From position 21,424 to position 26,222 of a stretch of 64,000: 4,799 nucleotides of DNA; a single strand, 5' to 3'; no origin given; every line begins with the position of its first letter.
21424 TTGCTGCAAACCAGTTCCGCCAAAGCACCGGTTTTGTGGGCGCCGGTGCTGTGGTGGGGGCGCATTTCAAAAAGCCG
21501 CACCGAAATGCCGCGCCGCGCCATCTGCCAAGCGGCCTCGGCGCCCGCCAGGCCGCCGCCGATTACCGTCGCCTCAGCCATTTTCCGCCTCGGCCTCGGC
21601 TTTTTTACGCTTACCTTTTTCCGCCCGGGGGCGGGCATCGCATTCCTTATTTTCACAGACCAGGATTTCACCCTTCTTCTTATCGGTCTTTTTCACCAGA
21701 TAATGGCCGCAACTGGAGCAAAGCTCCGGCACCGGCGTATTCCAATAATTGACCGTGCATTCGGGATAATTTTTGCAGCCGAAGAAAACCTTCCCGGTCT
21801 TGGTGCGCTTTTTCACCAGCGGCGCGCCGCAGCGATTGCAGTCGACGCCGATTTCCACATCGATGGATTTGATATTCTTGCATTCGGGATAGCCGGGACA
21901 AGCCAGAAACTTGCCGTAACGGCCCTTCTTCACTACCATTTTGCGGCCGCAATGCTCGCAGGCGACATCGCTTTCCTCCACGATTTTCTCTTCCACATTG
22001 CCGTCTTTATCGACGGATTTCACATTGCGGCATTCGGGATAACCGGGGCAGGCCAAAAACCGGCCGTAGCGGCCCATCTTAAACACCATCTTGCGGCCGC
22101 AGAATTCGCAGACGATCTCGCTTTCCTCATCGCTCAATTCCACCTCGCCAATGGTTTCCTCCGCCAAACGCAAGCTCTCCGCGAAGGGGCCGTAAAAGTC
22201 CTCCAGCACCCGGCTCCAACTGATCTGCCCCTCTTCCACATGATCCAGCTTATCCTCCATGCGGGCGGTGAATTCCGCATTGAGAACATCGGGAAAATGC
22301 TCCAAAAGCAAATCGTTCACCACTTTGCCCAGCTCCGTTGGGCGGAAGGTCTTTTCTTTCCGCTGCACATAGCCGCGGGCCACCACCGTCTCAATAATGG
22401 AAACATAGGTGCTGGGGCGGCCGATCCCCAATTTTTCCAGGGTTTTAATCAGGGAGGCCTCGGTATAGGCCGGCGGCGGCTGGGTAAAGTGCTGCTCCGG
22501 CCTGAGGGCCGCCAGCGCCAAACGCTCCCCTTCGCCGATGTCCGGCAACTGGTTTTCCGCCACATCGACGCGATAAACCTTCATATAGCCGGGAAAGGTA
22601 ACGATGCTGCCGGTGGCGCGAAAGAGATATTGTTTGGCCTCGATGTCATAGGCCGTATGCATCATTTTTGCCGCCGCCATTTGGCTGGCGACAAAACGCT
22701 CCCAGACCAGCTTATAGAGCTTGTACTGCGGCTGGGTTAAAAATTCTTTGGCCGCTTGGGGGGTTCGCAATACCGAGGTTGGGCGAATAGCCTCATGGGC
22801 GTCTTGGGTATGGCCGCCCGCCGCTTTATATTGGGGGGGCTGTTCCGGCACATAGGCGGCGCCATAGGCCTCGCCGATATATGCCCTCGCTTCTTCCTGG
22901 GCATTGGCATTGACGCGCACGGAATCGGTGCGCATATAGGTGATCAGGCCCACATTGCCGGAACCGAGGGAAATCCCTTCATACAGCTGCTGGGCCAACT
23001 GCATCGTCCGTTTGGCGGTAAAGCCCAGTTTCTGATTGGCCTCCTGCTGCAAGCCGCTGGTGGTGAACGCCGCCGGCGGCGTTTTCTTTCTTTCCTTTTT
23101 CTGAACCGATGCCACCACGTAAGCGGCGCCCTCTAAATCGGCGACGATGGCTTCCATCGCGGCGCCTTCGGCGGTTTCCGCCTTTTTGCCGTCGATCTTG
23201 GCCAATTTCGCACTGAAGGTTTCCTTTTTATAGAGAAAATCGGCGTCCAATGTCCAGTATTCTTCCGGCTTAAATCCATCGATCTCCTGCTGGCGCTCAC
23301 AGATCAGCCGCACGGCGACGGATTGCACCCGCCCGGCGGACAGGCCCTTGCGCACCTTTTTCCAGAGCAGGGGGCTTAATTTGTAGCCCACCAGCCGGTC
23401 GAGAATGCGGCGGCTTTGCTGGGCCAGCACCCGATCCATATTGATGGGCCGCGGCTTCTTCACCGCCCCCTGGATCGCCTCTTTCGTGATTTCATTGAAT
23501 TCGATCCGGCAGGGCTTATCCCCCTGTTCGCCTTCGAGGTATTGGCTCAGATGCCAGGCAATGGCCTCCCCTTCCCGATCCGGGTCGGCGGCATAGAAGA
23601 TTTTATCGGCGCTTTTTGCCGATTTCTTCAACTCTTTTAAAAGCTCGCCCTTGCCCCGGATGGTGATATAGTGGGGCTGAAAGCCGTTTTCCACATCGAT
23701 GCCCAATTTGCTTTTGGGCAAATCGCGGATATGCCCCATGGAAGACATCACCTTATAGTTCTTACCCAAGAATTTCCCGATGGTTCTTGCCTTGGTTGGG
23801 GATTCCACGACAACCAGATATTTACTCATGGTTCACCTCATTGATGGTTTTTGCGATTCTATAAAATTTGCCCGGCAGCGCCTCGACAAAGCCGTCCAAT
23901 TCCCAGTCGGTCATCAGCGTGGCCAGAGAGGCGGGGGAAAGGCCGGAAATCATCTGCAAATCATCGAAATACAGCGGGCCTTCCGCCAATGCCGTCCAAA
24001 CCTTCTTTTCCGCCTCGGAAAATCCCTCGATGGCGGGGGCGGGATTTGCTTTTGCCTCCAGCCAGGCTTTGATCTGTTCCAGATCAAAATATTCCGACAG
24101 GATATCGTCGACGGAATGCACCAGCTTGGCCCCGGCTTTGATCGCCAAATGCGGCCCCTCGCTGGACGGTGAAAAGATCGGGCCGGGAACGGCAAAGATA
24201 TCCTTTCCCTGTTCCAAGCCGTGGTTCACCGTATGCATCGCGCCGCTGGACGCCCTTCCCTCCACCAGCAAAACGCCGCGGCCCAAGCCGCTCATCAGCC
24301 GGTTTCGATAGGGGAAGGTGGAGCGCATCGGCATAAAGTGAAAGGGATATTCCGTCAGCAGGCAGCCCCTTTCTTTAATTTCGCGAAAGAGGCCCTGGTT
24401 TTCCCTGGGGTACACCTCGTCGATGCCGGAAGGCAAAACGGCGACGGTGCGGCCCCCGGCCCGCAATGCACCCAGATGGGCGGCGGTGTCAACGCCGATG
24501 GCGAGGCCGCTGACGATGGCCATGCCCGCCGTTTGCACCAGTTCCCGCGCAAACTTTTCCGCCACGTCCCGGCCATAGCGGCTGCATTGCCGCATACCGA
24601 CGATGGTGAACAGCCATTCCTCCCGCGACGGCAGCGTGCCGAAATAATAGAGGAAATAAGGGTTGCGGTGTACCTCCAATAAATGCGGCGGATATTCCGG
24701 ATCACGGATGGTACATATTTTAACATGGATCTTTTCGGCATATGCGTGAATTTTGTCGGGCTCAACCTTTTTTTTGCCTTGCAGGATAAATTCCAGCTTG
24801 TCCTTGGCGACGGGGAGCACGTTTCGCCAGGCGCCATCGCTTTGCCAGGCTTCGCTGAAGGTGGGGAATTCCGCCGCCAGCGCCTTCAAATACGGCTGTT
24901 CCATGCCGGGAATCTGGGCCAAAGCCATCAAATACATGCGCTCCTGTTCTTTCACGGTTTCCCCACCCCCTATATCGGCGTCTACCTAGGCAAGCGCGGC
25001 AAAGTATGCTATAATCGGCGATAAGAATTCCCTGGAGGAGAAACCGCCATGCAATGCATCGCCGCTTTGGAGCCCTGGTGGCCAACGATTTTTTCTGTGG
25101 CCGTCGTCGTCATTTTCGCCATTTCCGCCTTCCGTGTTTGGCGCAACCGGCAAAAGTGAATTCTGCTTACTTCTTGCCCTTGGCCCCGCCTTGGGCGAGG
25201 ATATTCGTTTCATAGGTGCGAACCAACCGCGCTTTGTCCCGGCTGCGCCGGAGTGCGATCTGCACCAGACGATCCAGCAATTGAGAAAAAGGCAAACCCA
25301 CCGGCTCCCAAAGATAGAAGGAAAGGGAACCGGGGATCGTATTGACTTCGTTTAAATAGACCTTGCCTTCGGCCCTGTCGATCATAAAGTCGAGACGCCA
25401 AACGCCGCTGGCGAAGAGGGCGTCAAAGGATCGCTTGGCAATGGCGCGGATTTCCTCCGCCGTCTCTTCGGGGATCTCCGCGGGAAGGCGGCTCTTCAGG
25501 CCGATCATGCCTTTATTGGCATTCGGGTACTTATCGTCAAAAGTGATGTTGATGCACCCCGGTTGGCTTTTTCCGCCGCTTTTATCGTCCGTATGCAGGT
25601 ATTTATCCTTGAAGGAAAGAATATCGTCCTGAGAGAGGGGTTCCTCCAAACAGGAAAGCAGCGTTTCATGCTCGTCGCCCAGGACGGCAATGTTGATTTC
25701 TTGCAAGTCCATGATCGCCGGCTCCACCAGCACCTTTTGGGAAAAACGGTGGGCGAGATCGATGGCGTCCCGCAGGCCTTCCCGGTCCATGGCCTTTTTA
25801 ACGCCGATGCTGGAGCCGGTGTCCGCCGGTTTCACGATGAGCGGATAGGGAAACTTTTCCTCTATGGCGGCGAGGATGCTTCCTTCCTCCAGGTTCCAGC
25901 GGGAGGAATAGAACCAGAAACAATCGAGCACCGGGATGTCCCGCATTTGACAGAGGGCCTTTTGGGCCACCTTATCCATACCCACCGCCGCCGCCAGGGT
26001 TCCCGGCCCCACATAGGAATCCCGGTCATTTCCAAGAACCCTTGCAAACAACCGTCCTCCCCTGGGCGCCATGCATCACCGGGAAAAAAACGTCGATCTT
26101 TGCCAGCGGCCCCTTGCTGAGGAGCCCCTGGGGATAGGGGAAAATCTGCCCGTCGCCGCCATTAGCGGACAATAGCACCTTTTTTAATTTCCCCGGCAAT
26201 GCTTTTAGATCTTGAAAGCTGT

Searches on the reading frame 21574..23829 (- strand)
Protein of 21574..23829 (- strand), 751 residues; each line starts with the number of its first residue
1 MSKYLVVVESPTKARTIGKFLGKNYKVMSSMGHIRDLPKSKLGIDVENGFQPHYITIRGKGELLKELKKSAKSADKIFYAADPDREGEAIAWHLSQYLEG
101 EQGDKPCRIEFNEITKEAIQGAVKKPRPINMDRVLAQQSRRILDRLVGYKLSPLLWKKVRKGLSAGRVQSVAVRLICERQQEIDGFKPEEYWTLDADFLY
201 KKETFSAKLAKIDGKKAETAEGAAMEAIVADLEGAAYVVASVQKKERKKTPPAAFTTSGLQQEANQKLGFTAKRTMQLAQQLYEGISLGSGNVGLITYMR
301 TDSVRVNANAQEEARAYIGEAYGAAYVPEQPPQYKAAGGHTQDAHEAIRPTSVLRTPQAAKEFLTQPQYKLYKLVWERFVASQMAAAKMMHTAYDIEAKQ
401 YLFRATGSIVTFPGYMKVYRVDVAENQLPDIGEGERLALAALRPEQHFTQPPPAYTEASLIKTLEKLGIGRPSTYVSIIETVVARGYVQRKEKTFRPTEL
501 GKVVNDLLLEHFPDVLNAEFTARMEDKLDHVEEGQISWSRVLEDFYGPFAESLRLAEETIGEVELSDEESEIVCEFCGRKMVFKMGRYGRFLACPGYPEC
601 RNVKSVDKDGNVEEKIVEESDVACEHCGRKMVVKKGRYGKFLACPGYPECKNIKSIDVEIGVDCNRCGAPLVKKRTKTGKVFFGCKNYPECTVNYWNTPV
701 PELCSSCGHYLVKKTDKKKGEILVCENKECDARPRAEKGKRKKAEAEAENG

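Call 23: search_protein_families(library=pfam, proteins=[window:21574-23829:-], max_evalue=0.00001)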
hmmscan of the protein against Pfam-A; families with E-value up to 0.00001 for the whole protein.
window:21574-23829:- (751 aa): 4 families
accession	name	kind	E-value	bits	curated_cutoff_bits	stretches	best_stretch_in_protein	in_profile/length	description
PF01131.25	Topoisom_bac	-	9.6e-128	427.1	35.1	1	129-542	2-410/411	DNA topoisomerase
PF01396.24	Zn_ribbon_Top1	-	2.9e-38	129.8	32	3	622-657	2-37/39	Topoisomerase DNA binding C4 zinc finger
PF01751.28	Toprim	-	9e-24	83.9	23.1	1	5-114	2-96/96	Toprim domain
PF13408.12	Zn_ribbon_recom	-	8.4e-07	29.7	25.3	0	664-696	8-44/58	Recombinase zinc beta ribbon domain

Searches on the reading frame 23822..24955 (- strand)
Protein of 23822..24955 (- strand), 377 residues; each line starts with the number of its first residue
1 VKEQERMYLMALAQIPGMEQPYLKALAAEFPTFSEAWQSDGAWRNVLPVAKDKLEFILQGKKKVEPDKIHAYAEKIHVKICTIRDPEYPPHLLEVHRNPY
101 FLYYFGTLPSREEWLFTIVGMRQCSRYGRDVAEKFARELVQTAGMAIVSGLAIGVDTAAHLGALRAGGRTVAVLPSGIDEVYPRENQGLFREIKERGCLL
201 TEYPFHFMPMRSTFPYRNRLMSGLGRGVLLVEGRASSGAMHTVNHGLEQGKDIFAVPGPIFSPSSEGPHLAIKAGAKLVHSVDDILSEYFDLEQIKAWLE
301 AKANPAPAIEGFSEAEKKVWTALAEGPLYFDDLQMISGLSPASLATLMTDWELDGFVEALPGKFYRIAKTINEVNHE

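Call 23: search_protein_families(library=pfam, proteins=[window:23822-24955:-], max_evalue=0.00001)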
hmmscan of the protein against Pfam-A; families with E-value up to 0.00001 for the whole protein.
window:23822-24955:- (377 aa): 2 families
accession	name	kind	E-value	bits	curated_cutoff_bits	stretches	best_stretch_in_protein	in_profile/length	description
PF02481.21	DNA_processg_A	-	1.6e-67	227.2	29.6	1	74-280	3-211/212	DNA recombination-mediator protein A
PF17782.7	DprA_WH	-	2.5e-09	37.4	22.9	1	305-363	3-61/61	DprA winged helix domain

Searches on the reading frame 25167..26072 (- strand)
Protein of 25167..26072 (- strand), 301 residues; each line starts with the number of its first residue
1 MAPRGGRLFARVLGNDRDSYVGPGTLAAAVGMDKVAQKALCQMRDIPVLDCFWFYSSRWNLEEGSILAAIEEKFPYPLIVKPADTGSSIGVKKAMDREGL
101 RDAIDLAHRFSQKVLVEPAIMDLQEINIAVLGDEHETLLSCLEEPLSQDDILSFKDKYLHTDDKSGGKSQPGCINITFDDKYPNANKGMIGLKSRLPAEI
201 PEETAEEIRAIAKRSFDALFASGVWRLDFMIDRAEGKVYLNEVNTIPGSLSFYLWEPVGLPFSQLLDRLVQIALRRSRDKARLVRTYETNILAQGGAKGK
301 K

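Call 23: search_protein_families(library=pfam, proteins=[window:25167-26072:-], max_evalue=0.00001)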
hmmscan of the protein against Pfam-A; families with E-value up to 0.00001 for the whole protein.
window:25167-26072:- (301 aa): 2 families
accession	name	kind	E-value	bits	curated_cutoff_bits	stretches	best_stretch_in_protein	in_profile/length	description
PF07478.18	Dala_Dala_lig_C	-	1.6e-43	149.1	24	2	41-163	2-120/204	D-ala D-ala ligase C-terminus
PF02786.22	CPSase_L_D2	-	2.7e-08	34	19.8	1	68-142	31-111/211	Carbamoyl-phosphate synthase L chain, ATP binding domain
